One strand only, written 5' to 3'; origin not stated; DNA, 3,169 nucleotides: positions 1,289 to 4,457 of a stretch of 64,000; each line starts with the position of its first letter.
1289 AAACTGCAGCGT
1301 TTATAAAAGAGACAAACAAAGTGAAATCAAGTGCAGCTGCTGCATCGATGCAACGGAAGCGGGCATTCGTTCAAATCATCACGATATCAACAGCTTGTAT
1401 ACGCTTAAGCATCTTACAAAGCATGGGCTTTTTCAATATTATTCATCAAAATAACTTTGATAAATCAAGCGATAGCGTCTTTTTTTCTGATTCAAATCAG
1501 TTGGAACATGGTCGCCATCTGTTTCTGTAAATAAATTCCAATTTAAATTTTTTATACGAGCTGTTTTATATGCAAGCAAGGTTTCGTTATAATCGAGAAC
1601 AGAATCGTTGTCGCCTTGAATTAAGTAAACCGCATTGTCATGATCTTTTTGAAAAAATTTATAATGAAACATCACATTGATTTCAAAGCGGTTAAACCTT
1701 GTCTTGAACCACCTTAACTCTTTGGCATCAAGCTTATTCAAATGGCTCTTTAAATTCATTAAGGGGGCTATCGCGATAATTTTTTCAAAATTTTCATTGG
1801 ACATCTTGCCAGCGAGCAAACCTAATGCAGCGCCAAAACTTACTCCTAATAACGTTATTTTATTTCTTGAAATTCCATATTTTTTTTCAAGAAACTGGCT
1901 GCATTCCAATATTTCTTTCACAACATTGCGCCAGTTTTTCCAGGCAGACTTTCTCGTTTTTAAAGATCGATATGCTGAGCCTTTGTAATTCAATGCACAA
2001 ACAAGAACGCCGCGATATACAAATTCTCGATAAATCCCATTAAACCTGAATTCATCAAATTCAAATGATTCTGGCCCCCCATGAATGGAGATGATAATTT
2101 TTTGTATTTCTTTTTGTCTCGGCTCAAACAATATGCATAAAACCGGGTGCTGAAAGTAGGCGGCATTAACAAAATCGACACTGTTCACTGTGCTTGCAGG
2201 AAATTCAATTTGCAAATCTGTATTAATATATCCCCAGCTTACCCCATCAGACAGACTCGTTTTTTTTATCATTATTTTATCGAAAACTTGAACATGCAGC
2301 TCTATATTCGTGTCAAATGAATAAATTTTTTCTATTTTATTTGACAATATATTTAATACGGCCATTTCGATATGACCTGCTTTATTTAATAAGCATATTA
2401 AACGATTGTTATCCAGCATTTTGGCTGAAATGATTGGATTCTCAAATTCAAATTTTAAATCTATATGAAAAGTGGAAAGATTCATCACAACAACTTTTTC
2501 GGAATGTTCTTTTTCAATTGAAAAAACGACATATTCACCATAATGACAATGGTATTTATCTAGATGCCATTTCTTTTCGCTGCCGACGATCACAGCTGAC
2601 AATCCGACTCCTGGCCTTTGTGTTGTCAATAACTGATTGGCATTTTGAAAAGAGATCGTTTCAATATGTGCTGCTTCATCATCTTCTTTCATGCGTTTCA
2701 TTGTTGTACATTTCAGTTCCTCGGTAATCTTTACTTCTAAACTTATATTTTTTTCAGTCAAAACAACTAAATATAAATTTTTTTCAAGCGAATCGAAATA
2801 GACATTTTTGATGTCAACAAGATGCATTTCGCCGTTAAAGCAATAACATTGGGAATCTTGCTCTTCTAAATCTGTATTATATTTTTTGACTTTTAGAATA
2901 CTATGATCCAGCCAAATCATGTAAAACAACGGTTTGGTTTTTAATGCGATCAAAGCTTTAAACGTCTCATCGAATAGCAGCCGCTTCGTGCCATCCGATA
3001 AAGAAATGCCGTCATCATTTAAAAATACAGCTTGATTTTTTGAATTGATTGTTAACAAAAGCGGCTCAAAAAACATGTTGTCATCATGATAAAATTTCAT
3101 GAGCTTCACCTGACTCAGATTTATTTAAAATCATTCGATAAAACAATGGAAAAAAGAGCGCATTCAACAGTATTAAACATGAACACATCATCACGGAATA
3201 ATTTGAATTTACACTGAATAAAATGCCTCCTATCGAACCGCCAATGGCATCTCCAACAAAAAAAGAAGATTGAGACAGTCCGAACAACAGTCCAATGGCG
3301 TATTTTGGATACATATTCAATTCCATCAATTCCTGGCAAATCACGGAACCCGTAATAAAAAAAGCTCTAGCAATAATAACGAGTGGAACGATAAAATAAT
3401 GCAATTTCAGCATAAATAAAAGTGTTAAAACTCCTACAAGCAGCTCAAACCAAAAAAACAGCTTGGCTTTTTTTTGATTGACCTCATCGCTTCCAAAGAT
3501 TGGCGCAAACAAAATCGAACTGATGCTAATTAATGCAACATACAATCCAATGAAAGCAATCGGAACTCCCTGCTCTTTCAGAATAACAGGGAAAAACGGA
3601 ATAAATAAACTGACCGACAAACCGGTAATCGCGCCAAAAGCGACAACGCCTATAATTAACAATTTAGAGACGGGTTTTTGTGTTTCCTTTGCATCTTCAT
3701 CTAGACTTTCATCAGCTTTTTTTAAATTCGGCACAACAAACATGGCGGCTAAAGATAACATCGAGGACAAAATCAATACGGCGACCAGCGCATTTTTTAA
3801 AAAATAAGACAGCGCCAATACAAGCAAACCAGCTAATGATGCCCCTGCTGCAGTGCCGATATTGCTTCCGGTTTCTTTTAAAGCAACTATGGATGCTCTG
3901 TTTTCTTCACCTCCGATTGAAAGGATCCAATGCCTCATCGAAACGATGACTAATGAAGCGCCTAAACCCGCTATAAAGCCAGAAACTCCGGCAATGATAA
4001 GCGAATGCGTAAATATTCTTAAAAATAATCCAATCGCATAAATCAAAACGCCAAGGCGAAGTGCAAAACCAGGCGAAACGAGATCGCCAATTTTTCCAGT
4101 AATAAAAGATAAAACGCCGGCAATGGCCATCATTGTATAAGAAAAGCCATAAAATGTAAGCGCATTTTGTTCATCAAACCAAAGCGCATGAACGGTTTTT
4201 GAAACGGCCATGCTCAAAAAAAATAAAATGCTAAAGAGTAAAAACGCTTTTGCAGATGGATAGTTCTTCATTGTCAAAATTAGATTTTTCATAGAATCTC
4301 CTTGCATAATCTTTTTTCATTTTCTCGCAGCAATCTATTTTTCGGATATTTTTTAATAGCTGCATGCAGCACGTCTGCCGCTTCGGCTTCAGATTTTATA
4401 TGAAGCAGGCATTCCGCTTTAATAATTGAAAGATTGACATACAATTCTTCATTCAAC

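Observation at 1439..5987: Uncharacterised peptide-centred operon: 24-aa polycationic peptide + TPR protein + MFS transporter + cytoplasmic S9 peptidase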

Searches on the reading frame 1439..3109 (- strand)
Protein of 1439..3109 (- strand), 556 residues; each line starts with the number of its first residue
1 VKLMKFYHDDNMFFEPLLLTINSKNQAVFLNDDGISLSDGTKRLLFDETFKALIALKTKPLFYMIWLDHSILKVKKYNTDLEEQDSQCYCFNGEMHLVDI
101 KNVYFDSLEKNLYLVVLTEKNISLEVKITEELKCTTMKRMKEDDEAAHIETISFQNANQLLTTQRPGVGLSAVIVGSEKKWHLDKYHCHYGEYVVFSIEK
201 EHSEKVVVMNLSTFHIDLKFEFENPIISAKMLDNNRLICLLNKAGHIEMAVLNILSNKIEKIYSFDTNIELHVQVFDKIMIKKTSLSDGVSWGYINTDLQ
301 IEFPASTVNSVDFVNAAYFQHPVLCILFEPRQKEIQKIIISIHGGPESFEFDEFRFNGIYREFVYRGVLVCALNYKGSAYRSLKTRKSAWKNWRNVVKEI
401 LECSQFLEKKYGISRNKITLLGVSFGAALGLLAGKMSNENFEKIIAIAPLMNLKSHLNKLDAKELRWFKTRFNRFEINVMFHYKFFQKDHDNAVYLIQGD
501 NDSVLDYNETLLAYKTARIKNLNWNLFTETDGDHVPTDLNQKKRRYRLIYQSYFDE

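Call 7: search_protein_families(library=pfam, proteins=[window:1439-3109:-], max_evalue=0.01)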
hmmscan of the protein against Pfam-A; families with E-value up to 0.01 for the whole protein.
window:1439-3109:- (556 aa): 6 families
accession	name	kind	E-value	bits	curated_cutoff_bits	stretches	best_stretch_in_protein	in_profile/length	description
PF00326.27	Peptidase_S9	-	2.6e-15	56.9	22.6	1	365-550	12-203/213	Prolyl oligopeptidase family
PF12146.15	Hydrolase_4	-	2.1e-10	40.8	27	1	335-478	3-140/239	Serine aminopeptidase, S33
PF20434.5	BD-FAE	-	3.5e-06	27.1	26.8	1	329-443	6-117/215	BD-FAE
PF00151.25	Lipase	-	7.2e-05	22.7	27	1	382-449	113-180/336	Lipase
PF00561.26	Abhydrolase_1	-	0.0025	18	25.8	0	338-475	2-127/245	alpha/beta hydrolase fold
PF05728.18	UPF0227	-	0.0054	17.1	21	0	415-517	58-160/187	Uncharacterised protein family (UPF0227)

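Call 8: search_protein_families(library=ncbifam, proteins=[window:1439-3109:-], max_evalue=0.01)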
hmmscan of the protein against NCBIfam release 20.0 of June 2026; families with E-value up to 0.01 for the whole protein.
window:1439-3109:- (556 aa): 0 families

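Call 10: find_homologous_proteins(query=window:1439-3109:-)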
Query window:1439-3109:- (556 aa): 3 proteins with E <= 0.001 among 8000 candidates.
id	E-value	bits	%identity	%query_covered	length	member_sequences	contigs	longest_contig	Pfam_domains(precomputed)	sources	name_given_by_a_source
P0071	0.0e+0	1254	100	99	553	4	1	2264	PF00326.28,PF12146.16,PF20434.6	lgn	-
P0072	5.5e-247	838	68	99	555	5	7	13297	PF00326.28,PF12146.16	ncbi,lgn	-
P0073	6.7e-111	389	38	99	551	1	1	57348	PF00326.28,PF12146.16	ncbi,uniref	ncbi:alpha/beta hydrolase family protein [Alkalicoccobacillus gibsonii]|uniref:alpha/beta hydrolase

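Call 33: search_solved_structures(query=window:1439-3109:-, max_evalue=0.01)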
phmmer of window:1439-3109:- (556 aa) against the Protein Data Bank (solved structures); distinct sequences matched with E-value up to 0.01: 1.
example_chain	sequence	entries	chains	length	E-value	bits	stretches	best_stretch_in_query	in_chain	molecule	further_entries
5l8s_A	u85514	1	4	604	1.4e-06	30.2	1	286-458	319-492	Amino acyl peptidase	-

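Call 38: search_protein_families(library=padloc, proteins=[window:1439-3109:-], max_evalue=0.01)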
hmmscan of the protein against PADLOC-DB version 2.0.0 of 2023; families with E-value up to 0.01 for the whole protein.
window:1439-3109:- (556 aa): 0 families

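Call 67: search_solved_structures(query=A3, max_evalue=0.001)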
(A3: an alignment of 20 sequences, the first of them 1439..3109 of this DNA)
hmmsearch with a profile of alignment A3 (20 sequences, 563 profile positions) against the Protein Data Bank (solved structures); distinct sequences matched with E-value up to 0.001: 64 (the best 60 are shown).
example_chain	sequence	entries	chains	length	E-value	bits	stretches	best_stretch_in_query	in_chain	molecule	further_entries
5l8s_A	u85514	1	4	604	7.6e-20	74.1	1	124-560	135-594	Amino acyl peptidase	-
2qzp_A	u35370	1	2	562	5.9e-12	48.1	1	324-549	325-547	Acylamino-acid-releasing enzyme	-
1ve6_A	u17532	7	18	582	6.4e-12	48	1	324-549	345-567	Acylamino-acid-releasing enzyme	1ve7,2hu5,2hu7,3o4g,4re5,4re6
9pjb_A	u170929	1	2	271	2.1e-11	46.3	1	491-558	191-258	MHETase MHT043-5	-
2hu8_A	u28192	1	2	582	1.9e-10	43.1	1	324-549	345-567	Acylamino-acid-releasing enzyme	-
3o4j_A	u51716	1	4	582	3.9e-10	42.1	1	324-549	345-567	Acylamino-acid-releasing enzyme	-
3o4h_A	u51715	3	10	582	1.1e-09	40.6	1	324-549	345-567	Acylamino-acid-releasing enzyme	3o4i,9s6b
2qr5_A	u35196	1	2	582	1.1e-09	40.6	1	358-549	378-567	Acylamino-acid-releasing enzyme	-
7c72_A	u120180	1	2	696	2.1e-09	39.6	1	367-538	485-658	Prolyl oligopeptidase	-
3trd_A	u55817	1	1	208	9.8e-09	37.5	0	401-450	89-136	Alpha/beta hydrolase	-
8b4u_A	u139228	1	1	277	2.2e-08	36.3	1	491-557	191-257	Alpha/beta hydrolase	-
7e04_A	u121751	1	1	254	3.1e-08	35.8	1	486-562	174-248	Lipase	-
3azo_A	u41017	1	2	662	4.7e-08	35.2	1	367-521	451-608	Aminopeptidase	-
7px8_A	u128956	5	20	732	1e-07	34.1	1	311-454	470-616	Acylamino-acid-releasing enzyme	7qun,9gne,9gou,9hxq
7e0n_A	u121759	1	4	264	1.8e-07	33.3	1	486-562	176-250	Thermostable monoacylglycerol lipase,Lipase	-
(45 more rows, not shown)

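Call 68: find_homologous_proteins(query=A3, max_evalue=0.00001)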
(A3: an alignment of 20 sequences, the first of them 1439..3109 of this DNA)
Query A3 (20 sequences) (556 aa, profile of the alignment): 7 proteins with E <= 0.00001 among 8000 candidates.
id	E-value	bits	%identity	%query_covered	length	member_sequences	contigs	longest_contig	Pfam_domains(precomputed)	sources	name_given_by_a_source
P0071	2.8e-176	606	100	99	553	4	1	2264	PF00326.28,PF12146.16,PF20434.6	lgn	-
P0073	4.3e-170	585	38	99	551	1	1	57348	PF00326.28,PF12146.16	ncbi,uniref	ncbi:alpha/beta hydrolase family protein [Alkalicoccobacillus gibsonii]|uniref:alpha/beta hydrolase 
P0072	7.8e-150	518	68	99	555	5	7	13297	PF00326.28,PF12146.16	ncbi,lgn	-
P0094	2.2e-81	292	47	48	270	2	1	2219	PF00326.28,PF00561.27,PF12146.16,PF20434.6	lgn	-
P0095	3.1e-15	74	20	26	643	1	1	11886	PF02129.25,PF00326.28,PF05448.19,PF12697.14,PF01738.25,PF00561.27,PF12146.16,PF02230.23,PF20434.6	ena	-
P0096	1.8e-11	61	24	30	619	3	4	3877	PF02129.25,PF00326.28,PF26549.1,PF01738.25,PF00561.27,PF07676.19,PF12146.16,PF20434.6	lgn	-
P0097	6.0e-8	50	18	37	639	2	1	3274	PF02129.25,PF00326.28,PF00561.27,PF12146.16,PF02230.23,PF20434.6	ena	-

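Call 100: find_encoding_contigs(protein=P0072, flank=9000, max_places=3)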
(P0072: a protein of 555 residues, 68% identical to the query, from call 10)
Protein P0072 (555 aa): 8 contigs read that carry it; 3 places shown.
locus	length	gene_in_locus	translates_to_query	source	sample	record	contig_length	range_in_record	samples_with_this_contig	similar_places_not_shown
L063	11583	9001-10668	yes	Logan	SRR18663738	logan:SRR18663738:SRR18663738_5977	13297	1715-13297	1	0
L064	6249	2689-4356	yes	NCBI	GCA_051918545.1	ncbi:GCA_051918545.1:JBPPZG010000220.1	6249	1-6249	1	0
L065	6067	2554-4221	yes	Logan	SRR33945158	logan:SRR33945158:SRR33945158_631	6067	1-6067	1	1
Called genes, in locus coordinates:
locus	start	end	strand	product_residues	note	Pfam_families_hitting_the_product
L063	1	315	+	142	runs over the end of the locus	PF11969:DcpS_C, PF01230:HIT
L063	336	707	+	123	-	PF12732:YtxH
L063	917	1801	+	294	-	PF13624:SurA_N_3 (faint), PF13145:Rotamase_2, PF13616:Rotamase_3, PF00639:Rotamase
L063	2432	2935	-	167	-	PF21172:CueP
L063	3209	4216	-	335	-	PF00702:Hydrolase, PF12710:HAD (faint), PF08282:Hydrolase_3 (faint)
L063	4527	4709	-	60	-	PF04024:PspC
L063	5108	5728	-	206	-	-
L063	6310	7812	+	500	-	PF12895:ANAPC3 (faint), PF13424:TPR_12 (faint), PF13431:TPR_17 (faint), PF07719:TPR_2 (faint), PF13174:TPR_6 (faint), PF13428:TPR_14 (faint), PF14559:TPR_19 (faint)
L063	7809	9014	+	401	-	PF07690:MFS_1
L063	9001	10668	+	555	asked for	PF12146:Hydrolase_4 (weak), PF00326:Peptidase_S9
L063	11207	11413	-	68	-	-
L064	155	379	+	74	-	-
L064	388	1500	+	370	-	PF12895:ANAPC3 (faint), PF13424:TPR_12 (faint), PF13431:TPR_17 (faint), PF14559:TPR_19 (faint), PF07719:TPR_2 (faint), PF13174:TPR_6 (faint), PF13428:TPR_14 (faint)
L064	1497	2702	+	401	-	PF07690:MFS_1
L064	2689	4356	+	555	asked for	PF12146:Hydrolase_4 (weak), PF00326:Peptidase_S9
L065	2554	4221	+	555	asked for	PF12146:Hydrolase_4 (weak), PF00326:Peptidase_S9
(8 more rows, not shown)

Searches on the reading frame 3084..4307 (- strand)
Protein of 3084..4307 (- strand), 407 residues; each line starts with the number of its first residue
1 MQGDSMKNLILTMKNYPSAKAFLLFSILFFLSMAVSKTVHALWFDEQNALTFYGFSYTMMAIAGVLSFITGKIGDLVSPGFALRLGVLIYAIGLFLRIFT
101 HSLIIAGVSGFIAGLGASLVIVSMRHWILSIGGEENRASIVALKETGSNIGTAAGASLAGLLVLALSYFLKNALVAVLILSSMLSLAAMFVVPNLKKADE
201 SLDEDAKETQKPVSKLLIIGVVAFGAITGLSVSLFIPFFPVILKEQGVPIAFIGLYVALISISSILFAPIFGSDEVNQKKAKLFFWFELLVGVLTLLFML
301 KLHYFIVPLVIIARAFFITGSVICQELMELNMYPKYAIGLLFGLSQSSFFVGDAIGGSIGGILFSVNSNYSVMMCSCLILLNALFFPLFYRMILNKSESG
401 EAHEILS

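Call 7: search_protein_families(library=pfam, proteins=[window:3084-4307:-], max_evalue=0.01)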
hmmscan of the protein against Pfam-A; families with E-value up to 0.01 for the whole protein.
window:3084-4307:- (407 aa): 2 families
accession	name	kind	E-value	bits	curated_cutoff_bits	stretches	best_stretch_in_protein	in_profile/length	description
PF07690.21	MFS_1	-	7.5e-19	68.3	33.4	1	28-318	7-303/347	Major Facilitator Superfamily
PF10754.15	DUF2569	-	0.0042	18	26.5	1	174-296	11-130/143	Protein of unknown function (DUF2569)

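Call 8: search_protein_families(library=ncbifam, proteins=[window:3084-4307:-], max_evalue=0.01)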
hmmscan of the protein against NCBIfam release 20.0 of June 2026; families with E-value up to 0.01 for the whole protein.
window:3084-4307:- (407 aa): 0 families

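Call 38: search_protein_families(library=padloc, proteins=[window:3084-4307:-], max_evalue=0.01)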
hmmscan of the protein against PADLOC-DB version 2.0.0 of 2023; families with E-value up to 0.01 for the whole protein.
window:3084-4307:- (407 aa): 0 families
